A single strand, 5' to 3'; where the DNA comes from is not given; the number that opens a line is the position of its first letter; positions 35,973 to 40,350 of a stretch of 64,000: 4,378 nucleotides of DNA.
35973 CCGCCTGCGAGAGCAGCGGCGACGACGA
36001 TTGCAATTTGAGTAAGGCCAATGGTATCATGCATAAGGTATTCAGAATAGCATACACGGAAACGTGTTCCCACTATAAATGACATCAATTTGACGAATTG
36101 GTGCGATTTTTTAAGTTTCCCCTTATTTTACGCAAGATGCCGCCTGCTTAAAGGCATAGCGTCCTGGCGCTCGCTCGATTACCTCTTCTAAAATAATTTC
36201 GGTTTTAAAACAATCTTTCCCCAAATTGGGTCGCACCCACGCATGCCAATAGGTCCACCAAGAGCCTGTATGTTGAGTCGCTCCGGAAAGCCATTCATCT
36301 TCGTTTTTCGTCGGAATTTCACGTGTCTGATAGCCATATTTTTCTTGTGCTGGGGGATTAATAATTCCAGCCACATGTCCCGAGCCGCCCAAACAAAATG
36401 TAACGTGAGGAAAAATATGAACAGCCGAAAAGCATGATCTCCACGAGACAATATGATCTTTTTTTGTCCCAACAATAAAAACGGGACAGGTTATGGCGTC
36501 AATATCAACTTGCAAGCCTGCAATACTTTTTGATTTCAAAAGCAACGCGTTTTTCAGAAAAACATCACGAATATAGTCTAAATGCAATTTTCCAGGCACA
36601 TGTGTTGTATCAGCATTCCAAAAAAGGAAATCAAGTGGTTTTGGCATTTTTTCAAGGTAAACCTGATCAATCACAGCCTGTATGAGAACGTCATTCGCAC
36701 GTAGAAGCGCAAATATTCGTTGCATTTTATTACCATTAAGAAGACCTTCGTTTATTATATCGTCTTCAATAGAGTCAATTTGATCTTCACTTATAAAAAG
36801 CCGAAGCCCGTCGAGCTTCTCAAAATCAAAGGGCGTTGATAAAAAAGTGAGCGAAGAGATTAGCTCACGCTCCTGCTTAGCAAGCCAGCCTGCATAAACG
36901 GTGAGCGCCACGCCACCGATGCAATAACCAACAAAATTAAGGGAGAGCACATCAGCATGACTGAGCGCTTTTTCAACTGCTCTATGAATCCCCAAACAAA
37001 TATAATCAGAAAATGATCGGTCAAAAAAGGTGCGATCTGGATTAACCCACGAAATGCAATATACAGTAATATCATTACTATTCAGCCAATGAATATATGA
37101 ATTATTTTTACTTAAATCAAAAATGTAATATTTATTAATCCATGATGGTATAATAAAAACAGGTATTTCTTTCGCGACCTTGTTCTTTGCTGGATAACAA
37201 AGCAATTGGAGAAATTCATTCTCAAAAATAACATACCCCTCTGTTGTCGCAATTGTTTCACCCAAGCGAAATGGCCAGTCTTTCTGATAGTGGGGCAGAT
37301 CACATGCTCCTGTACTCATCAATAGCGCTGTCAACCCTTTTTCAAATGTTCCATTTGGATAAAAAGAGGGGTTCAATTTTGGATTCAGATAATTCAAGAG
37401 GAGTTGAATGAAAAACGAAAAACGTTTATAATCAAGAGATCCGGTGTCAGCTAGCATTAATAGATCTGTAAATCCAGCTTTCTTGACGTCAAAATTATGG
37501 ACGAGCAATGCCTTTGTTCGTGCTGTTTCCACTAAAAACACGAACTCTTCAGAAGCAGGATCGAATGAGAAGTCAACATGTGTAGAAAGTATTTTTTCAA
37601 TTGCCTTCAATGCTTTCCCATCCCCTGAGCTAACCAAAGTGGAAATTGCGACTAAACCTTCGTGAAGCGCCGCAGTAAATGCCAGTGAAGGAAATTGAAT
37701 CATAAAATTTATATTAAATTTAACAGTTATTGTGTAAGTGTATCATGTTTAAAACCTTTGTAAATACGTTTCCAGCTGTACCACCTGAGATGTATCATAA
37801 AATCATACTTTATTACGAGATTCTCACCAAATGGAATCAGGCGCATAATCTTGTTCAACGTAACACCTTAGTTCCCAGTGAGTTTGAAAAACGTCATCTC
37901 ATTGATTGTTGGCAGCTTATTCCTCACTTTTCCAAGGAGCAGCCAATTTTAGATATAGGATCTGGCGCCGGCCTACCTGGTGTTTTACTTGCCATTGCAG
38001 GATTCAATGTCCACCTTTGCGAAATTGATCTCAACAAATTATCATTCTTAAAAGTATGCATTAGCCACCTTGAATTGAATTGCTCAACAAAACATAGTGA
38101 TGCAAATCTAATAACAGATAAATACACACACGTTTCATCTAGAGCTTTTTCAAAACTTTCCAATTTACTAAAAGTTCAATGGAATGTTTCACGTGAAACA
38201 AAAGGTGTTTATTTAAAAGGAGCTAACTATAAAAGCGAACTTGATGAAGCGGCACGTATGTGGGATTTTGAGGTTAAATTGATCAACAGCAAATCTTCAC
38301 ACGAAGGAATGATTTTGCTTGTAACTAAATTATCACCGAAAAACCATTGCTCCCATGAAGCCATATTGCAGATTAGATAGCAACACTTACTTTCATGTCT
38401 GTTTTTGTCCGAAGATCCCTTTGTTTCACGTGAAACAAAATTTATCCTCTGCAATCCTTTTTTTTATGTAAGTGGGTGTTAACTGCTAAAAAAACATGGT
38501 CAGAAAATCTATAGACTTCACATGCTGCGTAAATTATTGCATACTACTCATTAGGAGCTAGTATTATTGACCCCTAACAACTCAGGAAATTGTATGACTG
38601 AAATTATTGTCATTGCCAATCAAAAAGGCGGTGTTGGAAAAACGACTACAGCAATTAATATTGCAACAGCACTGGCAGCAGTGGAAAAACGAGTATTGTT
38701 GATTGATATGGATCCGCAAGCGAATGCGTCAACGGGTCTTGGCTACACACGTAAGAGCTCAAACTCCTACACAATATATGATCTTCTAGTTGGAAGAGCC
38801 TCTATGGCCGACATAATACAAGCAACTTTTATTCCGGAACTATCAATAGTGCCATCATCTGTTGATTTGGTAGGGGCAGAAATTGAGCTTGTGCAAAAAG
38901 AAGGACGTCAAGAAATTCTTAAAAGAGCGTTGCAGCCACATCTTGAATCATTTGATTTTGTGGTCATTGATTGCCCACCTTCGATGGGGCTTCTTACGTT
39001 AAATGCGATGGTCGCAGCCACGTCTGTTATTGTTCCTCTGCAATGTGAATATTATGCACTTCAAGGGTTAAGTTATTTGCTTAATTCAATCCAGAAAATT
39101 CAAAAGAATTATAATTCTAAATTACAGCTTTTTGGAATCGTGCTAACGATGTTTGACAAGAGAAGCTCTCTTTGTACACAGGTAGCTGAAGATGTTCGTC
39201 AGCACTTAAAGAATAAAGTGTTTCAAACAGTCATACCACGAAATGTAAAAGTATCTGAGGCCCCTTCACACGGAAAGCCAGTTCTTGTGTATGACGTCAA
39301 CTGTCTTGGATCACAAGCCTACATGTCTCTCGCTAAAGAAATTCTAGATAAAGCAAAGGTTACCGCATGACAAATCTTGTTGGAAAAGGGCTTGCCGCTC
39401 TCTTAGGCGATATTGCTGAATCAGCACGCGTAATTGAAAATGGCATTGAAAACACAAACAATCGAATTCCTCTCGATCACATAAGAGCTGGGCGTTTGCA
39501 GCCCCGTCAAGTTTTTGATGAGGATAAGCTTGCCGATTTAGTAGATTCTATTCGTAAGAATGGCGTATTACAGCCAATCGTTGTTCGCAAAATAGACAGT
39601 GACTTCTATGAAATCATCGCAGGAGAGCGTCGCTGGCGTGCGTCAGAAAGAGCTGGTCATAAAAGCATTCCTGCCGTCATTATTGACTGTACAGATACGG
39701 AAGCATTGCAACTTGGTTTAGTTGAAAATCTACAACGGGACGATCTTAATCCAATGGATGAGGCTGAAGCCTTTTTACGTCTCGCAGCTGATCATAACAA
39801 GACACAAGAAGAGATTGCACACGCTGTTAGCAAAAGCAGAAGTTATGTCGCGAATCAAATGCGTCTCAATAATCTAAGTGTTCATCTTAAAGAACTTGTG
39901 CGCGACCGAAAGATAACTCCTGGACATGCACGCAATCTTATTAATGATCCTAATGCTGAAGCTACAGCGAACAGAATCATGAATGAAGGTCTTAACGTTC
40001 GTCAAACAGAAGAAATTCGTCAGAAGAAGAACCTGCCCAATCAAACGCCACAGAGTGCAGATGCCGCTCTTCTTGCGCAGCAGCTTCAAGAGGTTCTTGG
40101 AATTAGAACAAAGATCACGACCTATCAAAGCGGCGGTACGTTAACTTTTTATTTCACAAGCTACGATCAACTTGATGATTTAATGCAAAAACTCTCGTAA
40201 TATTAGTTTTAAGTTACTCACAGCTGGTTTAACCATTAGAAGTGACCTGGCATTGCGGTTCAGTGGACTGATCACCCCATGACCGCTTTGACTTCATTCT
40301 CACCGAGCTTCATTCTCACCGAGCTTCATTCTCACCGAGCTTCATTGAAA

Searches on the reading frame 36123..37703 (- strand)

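Call 31: search_protein_families(library=pfam, proteins=[window:36123-37703:-], max_evalue=0.001)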
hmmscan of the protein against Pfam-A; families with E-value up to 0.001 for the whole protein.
window:36123-37703:- (526 aa): 2 families
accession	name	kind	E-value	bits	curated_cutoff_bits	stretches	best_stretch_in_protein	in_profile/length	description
PF07167.19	PhaC_N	-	3.9e-21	75.9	23.7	1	141-207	107-173/173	Poly-beta-hydroxybutyrate polymerase (PhaC) N-terminus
PF00561.26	Abhydrolase_1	-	2.9e-09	37.4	25.8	1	207-447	23-242/245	alpha/beta hydrolase fold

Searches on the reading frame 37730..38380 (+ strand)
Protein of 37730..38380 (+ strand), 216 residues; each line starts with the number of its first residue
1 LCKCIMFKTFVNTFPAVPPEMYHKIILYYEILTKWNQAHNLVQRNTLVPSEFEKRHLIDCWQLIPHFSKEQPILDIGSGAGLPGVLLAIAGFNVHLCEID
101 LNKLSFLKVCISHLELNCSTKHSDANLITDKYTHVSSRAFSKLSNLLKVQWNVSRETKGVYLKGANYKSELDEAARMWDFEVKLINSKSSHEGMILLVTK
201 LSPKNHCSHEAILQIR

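Call 31: search_protein_families(library=pfam, proteins=[window:37730-38380:+], max_evalue=0.001)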
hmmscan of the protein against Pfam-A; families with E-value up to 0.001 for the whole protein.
window:37730-38380:+ (216 aa): 1 family
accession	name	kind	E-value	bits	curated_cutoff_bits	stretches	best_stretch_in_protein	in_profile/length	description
PF02527.21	GidB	-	1.7e-31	109.5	27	1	23-187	3-173/184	rRNA small subunit methyltransferase G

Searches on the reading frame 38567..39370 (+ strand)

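Call 31: search_protein_families(library=pfam, proteins=[window:38567-39370:+], max_evalue=0.001)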
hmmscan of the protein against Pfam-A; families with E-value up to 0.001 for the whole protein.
window:38567-39370:+ (267 aa): 8 families
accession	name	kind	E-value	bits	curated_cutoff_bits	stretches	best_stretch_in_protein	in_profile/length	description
PF13614.12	AAA_31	-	4.8e-65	219.2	27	1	12-187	2-176/177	AAA domain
PF01656.29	CbiA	-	2.4e-32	112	25.4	1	14-239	1-125/125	CobQ/CobB/MinD/ParA nucleotide binding domain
PF00142.24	Fer4_NifH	-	5.1e-14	52.8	25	2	19-78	7-63/271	4Fe-4S iron sulfur cluster binding proteins, NifH/frxC family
PF09140.17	MipZ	-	1.1e-13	51.6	20.7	1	13-162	2-133/262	ATPase MipZ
PF06564.18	CBP_BcsQ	-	1.2e-11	45.1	21.3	1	13-258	3-232/234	Cellulose biosynthesis protein BcsQ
PF10609.15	ParA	-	1.8e-11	44.4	27.1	1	11-259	3-245/246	NUBPL iron-transfer P-loop NTPase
PF02374.21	ArsA_ATPase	-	2.1e-08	34.2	24.3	1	15-55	4-44/305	Anion-transporting ATPase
PF07015.17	VirC1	-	0.00064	19.6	24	0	13-50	3-40/231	VirC1 protein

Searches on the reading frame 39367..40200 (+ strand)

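Call 31: search_protein_families(library=pfam, proteins=[window:39367-40200:+], max_evalue=0.001)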
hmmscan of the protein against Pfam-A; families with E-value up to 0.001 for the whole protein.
window:39367-40200:+ (277 aa): 3 families
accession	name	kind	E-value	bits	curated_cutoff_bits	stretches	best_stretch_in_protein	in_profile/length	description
PF02195.25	ParB_N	-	9.5e-35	119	26.3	1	32-123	4-95/95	ParB N-terminal domain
PF17762.8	HTH_ParB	-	1.2e-26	93.3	22.6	1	126-221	2-100/102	ParB HTH domain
PF23552.2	ParB_C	-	3.3e-09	36.5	23.8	1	230-276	2-49/50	ParB dimerisation domain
